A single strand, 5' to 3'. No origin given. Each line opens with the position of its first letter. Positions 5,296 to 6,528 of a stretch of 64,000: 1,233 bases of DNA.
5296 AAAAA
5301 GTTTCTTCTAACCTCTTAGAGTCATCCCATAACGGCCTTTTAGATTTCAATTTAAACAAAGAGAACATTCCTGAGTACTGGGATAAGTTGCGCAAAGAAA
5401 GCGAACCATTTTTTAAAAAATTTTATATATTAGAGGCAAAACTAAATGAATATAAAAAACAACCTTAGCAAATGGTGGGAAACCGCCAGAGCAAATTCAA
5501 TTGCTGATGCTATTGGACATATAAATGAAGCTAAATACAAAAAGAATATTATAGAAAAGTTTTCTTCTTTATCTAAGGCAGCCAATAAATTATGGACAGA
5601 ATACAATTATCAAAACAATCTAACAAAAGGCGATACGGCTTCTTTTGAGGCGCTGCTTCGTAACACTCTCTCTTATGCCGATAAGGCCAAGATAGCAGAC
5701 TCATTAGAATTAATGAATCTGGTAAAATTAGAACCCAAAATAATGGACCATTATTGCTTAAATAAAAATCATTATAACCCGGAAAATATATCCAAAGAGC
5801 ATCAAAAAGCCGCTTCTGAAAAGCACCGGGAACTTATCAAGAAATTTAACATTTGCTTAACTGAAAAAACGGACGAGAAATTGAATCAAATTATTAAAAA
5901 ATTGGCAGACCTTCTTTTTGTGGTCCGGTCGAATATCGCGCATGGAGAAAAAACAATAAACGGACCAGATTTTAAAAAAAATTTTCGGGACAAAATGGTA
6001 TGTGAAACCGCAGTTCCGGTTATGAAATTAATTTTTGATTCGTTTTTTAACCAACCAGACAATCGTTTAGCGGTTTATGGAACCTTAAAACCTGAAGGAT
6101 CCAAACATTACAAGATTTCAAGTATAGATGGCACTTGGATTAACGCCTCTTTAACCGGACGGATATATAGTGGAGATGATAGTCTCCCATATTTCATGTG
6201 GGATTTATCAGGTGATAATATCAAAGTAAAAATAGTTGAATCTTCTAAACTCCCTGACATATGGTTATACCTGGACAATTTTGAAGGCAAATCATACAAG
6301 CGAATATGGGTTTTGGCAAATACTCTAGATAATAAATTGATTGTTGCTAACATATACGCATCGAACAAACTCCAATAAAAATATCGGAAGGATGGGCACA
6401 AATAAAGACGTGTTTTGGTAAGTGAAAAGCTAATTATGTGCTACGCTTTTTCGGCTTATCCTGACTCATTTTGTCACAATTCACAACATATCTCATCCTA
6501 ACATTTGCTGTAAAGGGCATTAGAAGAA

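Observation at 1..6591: AT-rich, eight-gene co-directional accessory island abutting core genes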

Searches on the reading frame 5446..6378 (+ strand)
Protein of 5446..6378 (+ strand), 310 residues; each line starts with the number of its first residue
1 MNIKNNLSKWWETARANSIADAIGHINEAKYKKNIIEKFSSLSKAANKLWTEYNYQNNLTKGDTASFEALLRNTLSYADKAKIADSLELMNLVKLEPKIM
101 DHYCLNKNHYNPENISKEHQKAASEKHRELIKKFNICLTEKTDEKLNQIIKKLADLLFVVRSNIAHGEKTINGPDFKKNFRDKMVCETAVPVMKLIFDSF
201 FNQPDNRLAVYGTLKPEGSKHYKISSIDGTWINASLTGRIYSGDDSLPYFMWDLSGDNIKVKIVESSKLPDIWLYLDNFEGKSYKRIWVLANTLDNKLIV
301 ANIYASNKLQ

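Call 3: search_protein_families(library=pfam, proteins=[window:5446-6378:+], max_evalue=0.1)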
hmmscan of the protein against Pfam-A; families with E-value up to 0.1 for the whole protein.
window:5446-6378:+ (310 aa): 3 families
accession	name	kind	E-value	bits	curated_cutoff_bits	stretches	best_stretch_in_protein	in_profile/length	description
PF06094.17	GGACT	-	0.00012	23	22.8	1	209-307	2-103/120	Gamma-glutamyl cyclotransferase, AIG2-like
PF21822.3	Phage_TAC_15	-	0.0072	17.3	22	1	114-206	37-124/127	Phage tail assembly chaperone protein, TAC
PF25104.1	DUF7812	-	0.025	13.7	27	1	113-169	247-303/488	Domain of unknown function (DUF7812)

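Call 4: search_protein_families(library=padloc, proteins=[window:5446-6378:+], max_evalue=0.1)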
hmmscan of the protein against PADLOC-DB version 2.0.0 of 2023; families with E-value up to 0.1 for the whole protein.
window:5446-6378:+ (310 aa): 0 families

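Call 5: search_protein_families(library=ncbifam, proteins=[window:5446-6378:+], max_evalue=0.1)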
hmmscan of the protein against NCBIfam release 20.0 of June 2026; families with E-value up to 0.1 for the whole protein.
window:5446-6378:+ (310 aa): 0 families

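Call 14: find_encoding_contigs(protein=window:5446-6378:+, flank=10000, max_places=6)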
Protein window:5446-6378:+ (310 aa): no gene with exactly this product is on record in the collection.

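Call 17: find_homologous_proteins(query=window:5446-6378:+, max_evalue=0.001)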
Query window:5446-6378:+ (310 aa): 48 proteins with E <= 0.001 among 705 candidates.
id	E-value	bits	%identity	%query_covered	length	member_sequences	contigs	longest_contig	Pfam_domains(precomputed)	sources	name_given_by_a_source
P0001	1.0e-203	693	100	100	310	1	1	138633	-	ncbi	-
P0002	1.4e-78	282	45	99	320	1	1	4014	PF06094.18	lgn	-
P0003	1.0e-71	260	44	98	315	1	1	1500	PF06094.18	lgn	-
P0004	2.0e-68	249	42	97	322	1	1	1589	PF06094.18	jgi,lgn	jgi:gamma-glutamylcyclotransferase (GGCT)/AIG2-like uncharacterized protein YtfP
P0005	1.4e-66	243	41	96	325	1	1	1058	-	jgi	jgi:gamma-glutamylcyclotransferase (GGCT)/AIG2-like uncharacterized protein YtfP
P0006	2.3e-66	242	42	96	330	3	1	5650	PF06094.18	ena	-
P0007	1.4e-65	240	41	96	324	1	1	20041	-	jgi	jgi:gamma-glutamylcyclotransferase (GGCT)/AIG2-like uncharacterized protein YtfP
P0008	1.6e-64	236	40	96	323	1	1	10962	PF06094.18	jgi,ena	jgi:gamma-glutamylcyclotransferase (GGCT)/AIG2-like uncharacterized protein YtfP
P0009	4.9e-61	225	39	95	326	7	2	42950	PF06094.18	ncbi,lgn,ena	-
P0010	1.8e-55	207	39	94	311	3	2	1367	-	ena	-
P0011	2.6e-55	206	35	96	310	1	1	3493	-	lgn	-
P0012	9.2e-53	198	38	95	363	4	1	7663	PF06094.18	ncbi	-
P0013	4.8e-52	195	36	97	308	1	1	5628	-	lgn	-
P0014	1.4e-51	194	38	88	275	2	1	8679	PF06094.18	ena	-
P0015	6.1e-51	192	35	95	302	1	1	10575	-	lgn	-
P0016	1.2e-50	191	37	95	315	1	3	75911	PF06094.18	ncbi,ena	-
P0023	3.6e-47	179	36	95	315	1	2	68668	-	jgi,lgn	jgi:gamma-glutamylcyclotransferase (GGCT)/AIG2-like uncharacterized protein YtfP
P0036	2.7e-40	157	34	95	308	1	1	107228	PF06094.18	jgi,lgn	-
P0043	7.2e-37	146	36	88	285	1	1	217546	-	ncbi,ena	-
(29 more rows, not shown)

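Call 18: find_encoding_contigs(protein=P0001, flank=10000, max_places=3)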
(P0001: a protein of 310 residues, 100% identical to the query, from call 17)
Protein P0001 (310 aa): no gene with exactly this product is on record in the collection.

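Call 19: find_encoding_contigs(protein=P0009, flank=6000, max_places=3)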
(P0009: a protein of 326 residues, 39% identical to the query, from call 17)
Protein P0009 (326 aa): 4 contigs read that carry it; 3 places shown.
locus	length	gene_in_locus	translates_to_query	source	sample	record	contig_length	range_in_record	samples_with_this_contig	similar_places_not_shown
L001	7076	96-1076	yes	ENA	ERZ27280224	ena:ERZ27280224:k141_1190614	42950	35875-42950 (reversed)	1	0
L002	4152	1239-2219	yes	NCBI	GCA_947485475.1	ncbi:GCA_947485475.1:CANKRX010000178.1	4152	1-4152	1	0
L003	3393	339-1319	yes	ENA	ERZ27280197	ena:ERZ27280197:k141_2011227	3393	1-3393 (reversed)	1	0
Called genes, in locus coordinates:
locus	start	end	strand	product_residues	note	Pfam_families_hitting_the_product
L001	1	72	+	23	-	?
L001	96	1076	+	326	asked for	PF06094:GGACT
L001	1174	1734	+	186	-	PF06414:Zeta_toxin (faint), PF13671:AAA_33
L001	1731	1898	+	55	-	-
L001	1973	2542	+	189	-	PF14066:DUF4256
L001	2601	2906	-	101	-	PF03831:YjdM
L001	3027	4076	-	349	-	PF01795:Methyltransf_5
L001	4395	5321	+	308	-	PF06439:3keto-disac_hyd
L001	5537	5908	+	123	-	-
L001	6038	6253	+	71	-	PF01176:eIF-1a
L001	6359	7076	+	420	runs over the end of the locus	PF00270:DEAD, PF00271:Helicase_C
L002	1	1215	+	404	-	?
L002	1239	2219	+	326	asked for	PF06094:GGACT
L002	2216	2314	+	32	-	-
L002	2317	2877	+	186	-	PF06414:Zeta_toxin (faint), PF13671:AAA_33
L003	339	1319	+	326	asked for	PF06094:GGACT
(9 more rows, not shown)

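Call 20: find_encoding_contigs(protein=P0016, flank=6000, max_places=3)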
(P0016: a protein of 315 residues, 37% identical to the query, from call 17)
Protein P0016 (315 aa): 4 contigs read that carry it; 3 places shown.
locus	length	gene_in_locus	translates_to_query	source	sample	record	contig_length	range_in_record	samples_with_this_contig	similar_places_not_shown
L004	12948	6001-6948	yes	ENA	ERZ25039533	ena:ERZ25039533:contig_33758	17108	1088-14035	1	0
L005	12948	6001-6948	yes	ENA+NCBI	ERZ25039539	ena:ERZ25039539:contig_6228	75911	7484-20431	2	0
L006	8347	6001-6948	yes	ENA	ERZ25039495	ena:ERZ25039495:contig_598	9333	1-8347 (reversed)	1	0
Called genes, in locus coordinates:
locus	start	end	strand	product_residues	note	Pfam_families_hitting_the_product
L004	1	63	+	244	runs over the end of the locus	-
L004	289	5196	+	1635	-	-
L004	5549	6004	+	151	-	-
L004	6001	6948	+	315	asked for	PF06094:GGACT (faint)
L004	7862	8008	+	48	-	-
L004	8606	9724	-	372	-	-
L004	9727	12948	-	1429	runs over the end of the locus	PF01637:ATPase_2, PF13401:AAA_22 (weak)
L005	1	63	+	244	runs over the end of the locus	-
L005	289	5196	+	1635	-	-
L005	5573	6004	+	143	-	-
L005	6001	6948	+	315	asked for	PF06094:GGACT (faint)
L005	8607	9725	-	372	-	-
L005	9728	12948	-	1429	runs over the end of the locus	PF01637:ATPase_2, PF13401:AAA_22 (weak)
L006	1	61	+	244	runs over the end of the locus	-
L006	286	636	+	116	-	PF25794:SACS (weak)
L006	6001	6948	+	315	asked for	PF06094:GGACT (faint)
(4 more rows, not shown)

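Call 21: find_encoding_contigs(protein=P0036, flank=7000, max_places=2)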
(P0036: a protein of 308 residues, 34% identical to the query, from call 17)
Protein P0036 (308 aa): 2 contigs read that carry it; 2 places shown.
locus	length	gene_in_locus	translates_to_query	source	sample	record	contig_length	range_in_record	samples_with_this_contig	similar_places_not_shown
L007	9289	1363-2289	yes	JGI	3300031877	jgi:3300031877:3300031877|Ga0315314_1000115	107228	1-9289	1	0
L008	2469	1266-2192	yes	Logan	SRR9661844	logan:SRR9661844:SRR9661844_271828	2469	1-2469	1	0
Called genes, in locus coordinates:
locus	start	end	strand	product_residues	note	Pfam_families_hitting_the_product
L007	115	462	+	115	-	-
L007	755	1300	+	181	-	PF04752:ChaC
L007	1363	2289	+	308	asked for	PF06094:GGACT (weak)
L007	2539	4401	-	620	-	PF02730:AFOR_N, PF01314:AFOR_C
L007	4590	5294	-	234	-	PF00005:ABC_tran, PF13304:AAA_21 (faint)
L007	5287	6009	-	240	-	PF00005:ABC_tran, PF12399:BCA_ABC_TP_C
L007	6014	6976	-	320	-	PF02653:BPD_transp_2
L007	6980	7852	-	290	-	PF02653:BPD_transp_2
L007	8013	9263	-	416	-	PF13433:Peripla_BP_5, PF13458:Peripla_BP_6, PF01094:ANF_receptor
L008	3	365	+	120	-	?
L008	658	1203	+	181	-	PF04752:ChaC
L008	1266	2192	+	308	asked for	PF06094:GGACT (weak)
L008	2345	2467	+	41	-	?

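Call 22: find_encoding_contigs(protein=P0043, flank=7000, max_places=2)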
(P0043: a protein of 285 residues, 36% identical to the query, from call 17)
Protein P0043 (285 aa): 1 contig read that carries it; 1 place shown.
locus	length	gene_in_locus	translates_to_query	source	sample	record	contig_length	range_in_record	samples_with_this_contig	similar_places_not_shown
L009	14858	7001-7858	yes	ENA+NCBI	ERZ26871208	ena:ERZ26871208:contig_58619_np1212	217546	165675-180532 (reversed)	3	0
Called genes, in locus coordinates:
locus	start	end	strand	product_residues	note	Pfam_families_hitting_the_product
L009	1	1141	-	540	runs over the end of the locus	PF20215:DUF6575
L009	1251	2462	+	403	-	PF13546:DDE_5, PF01609:DDE_Tnp_1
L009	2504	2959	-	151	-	-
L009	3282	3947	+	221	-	-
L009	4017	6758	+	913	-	-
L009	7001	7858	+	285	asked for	-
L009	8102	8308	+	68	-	-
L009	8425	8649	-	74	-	-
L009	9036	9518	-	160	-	-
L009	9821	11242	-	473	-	-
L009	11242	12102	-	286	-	-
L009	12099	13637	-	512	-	PF00069:Pkinase, PF07714:PK_Tyr_Ser-Thr, PF03109:ABC1 (weak)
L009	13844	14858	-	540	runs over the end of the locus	-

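Call 23: find_encoding_contigs(protein=P0023, flank=7000, max_places=2)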
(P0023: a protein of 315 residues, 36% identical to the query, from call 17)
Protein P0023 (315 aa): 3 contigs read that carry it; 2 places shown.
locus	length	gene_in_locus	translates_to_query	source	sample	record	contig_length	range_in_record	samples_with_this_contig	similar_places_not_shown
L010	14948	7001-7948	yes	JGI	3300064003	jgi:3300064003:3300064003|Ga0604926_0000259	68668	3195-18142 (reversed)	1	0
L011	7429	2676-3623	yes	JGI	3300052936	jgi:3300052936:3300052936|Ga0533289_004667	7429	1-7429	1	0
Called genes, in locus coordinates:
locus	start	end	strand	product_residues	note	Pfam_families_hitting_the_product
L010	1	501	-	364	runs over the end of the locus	PF06114:Peptidase_M78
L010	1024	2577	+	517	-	PF12161:HsdM_N, PF02384:N6_Mtase, PF05175:MTS (weak), PF01170:UPF0020 (weak), PF07669:Eco57I (weak)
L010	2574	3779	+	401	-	PF01420:Methylase_S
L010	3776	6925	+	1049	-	PF04313:HSDR_N, PF04851:ResIII, PF18766:SWI2_SNF2, PF22679:T1R_D3-like, PF11867:T1RH-like_C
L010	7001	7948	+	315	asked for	-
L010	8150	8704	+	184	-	-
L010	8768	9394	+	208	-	PF12796:Ank_2 (faint)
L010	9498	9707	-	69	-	-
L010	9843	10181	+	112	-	-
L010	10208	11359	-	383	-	PF00589:Phage_integrase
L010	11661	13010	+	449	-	PF13520:AA_permease_2, PF00324:AA_permease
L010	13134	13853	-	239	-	PF00719:Pyrophosphatase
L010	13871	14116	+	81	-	PF02700:PurS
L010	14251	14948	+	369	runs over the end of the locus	PF01208:URO-D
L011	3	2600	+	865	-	?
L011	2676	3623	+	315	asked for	-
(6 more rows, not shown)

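Call 24: find_encoding_contigs(protein=P0007, flank=7000, max_places=2)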
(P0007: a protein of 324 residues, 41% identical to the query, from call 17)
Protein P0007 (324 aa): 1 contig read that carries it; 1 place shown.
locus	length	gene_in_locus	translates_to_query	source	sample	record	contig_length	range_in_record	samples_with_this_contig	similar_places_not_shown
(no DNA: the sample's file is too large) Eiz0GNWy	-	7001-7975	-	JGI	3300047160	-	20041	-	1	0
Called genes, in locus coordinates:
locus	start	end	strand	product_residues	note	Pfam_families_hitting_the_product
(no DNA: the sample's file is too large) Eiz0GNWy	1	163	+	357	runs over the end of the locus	-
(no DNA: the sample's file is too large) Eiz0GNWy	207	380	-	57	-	-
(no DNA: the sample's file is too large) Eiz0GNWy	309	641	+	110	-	PF03852:Vsr, PF18741:MTES_1575 (faint)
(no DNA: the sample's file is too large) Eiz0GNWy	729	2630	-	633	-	PF11074:DUF2779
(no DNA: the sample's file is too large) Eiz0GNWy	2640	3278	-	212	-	-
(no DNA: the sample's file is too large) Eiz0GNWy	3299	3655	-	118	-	-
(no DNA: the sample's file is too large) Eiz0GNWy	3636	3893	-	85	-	-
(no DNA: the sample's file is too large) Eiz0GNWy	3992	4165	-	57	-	-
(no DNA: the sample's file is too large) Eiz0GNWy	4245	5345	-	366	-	PF20530:DUF6745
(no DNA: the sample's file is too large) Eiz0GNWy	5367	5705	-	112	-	-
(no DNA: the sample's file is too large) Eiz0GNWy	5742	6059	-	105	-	-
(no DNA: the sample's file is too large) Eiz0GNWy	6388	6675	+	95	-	-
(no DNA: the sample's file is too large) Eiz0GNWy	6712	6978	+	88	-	-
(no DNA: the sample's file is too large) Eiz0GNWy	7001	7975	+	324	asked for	-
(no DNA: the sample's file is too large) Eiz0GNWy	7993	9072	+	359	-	-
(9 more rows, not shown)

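Call 30: find_related_loci(query=A1, collection=genome_contigs, flank=8000)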
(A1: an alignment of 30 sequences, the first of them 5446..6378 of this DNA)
Query A1 (310 aa) in genome_contigs; peptide patterns used: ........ (x = any residue, [..] = any of these).
31 stretches matched a pattern; 19 encode a relative of the query (tblastn E <= 1e-3); 19 distinct loci.
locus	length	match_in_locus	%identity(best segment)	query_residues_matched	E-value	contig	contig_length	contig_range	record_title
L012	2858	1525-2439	37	7-308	2e-62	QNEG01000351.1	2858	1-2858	MAG: bacterium isolate B30_G16 B30_Guay16_scaffold_47968, whole genome shotgun sequence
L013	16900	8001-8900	37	10-304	1e-58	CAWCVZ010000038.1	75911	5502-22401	MAG: uncultured Ignavibacteria bacterium isolate MFD05442.bin.1.213 genome assembly, contig: contig_6228, whole genome s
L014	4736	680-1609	35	4-310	3e-57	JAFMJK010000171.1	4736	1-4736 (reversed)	MAG: Chthoniobacterales bacterium isolate DEBay_Sum019D_L_G_169 NODE_23774_length_4736_cov_6.119205, whole genome shotgu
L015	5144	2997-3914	36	5-305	2e-54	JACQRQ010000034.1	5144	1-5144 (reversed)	MAG: Elusimicrobia bacterium isolate NC_groundwater_1363_Ag_S-0.2um_60_33 S_p2_S4_coassembly_k141_515414, whole genome s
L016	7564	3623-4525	35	9-305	6e-54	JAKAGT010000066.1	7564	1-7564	MAG: Bacteroidetes bacterium isolate WY2.bin60 NODE_17259_length_7564_cov_7.960737, whole genome shotgun sequence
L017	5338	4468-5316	33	12-289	2e-51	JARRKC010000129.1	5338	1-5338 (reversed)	MAG: Acidobacteriota bacterium isolate Spart_036_MAG scaffold_20220, whole genome shotgun sequence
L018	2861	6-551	46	123-305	1e-51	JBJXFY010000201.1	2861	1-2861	MAG: Limisphaerales bacterium isolate F1F2.bin.388 k127_6514227, whole genome shotgun sequence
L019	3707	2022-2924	34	7-304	2e-51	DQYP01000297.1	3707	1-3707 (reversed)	MAG TPA_asm: Thermotogaceae bacterium isolate HyVt-16 Ga0136651_10019638, whole genome shotgun sequence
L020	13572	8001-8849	36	16-293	4e-50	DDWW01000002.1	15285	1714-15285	MAG TPA_asm: Desulfobulbaceae bacterium UBA2276 UBA2276_contig_1924, whole genome shotgun sequence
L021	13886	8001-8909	35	10-299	2e-50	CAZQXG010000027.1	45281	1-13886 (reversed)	MAG TPA_asm: uncultured Alcaligenaceae bacterium isolate binchicken_co95_139 genome assembly, contig: NODE_238_length_45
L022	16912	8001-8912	33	4-304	3e-50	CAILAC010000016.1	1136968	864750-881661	MAG: uncultured Acidobacteria bacterium isolate Umea_bin-08653 genome assembly, contig: bin-08653:16/18, whole genome sh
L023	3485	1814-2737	33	10-308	3e-49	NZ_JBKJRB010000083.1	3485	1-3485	MAG: Gemmatimonas sp. isolate ant_bin.519 k117_742919, whole genome shotgun sequence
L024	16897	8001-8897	32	9-304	6e-47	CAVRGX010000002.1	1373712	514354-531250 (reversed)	MAG: uncultured Acidobacteriaceae bacterium isolate MFD05513.bin.1.269 genome assembly, contig: contig_3237, whole genom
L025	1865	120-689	43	116-307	1e-46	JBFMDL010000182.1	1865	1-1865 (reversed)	MAG: Nitrospirota bacterium isolate MAG218 MAG218_182, whole genome shotgun sequence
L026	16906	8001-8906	32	7-304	2e-45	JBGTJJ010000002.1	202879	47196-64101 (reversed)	MAG: Rubrobacteraceae bacterium isolate JTS-RE287 k141_4694050, whole genome shotgun sequence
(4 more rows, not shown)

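Call 31: predict_structure(alignment_id=A1)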
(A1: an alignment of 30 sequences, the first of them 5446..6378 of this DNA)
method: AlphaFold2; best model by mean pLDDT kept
length: 310 residues; sequences in the alignment: 30
mean_pLDDT: 93.5   pTM: 0.91
mean pLDDT of the five models: 93.5, 93.3, 93.3, 92.8, 92.5
residues with pLDDT >= 90: 273; 70-90: 27; 50-70: 4; < 50: 6
segments of 3 or more residues with pLDDT < 50: 1-5
pLDDT, mean of each block of 10 residues (from residue 1): 54 92 98 97 98 93 94 95 98 98 95 95 98 96 97 98 91 92 98 98 97 90 93 97 83 95 97 96 96 94 86
secondary structure, 60 per line:
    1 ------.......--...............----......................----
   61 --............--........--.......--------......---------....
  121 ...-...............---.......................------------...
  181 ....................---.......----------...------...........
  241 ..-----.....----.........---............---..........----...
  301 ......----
elements in order: H7-13 H16-30 H35-56 H63-74 H77-84 H87-93 H102-107 H117-123 H125-139 H143-165 H178-200 E207-210 E230-242 E248-252 E257-265 H269-280 E284-293 E298-306

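Call 36: fold_search(model_id=the predicted structure, library=pdb)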
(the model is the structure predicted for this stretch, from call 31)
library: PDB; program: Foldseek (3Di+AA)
matches with E <= 10: 577; with E <= 0.001: 5
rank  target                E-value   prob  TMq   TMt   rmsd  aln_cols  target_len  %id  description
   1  1vkb                  2.2e-04  1.00  0.29  0.57   3.4       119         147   18  Crystal structure of an aig2-like protein (a2ld1, ggact, mgc7867) from mus musculus at 1.90 A resolution (released 2004-05-18)
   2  3jub                  5.1e-04  1.00  0.29  0.60   3.3       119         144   17  Human gamma-glutamylamine cyclotransferase (released 2010-02-09)
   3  2qik                  5.7e-04  1.00  0.28  0.32   2.7       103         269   21  Crystal structure of YkqA from Bacillus subtilis. Northeast Structural Genomics Target SR631 (released 2007-07-24)
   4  2g0q_MODEL_1_A        5.9e-04  1.00  0.28  0.54   3.0       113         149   21  Solution structure of At5g39720.1 from Arabidopsis thaliana (released 2006-02-28)
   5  3juc                  7.6e-04  1.00  0.30  0.58   3.3       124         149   16  Human gamma-glutamylamine cyclotransferase complex with 5-oxoproline (released 2010-02-09)
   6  2jqv_MODEL_1_A        1.2e-03  1.00  0.26  0.46   3.3       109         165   16  Solution structure At3g28950.1 from Arabidopsis thaliana (released 2007-08-14)
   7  3jud                  1.4e-03  1.00  0.29  0.60   3.4       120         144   16  Human gamma-glutamylamine cyclotransferase, E82Q mutant (released 2010-02-09)
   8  3cry_A                3.6e-03  1.00  0.26  0.45   4.5       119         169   17  Gamma-glutamyl cyclotransferase (released 2008-04-29)
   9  4ist_A                4.0e-03  0.96  0.26  0.14  18.7       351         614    9  S177A Kluyveromyces lactis Allophanate Hydrolase (released 2013-06-19)
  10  2kl2_MODEL_1_A        5.1e-03  1.00  0.29  0.56   3.2       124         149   18  NMR solution structure of A2LD1 (gi:13879369) (released 2009-07-14)
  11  2i5t_A                5.4e-03  1.00  0.25  0.42   4.8       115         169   17  Crystal Structure of hypothetical protein LOC79017 from Homo sapiens (released 2006-09-12)
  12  2rbh_B                5.7e-03  1.00  0.27  0.47   4.2       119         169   18  Gamma-glutamyl cyclotransferase (released 2007-10-02)
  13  4iss_A                5.7e-03  1.00  0.22  0.12  14.7       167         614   10  SeMet-substituted Kluyveromyces lactis Allophanate Hydrolase (released 2013-06-19)
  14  2i5t_B                6.3e-03  1.00  0.26  0.46   4.1       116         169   19  Crystal Structure of hypothetical protein LOC79017 from Homo sapiens (released 2006-09-12)
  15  3cry_B                6.6e-03  1.00  0.27  0.47   4.2       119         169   18  Gamma-glutamyl cyclotransferase (released 2008-04-29)
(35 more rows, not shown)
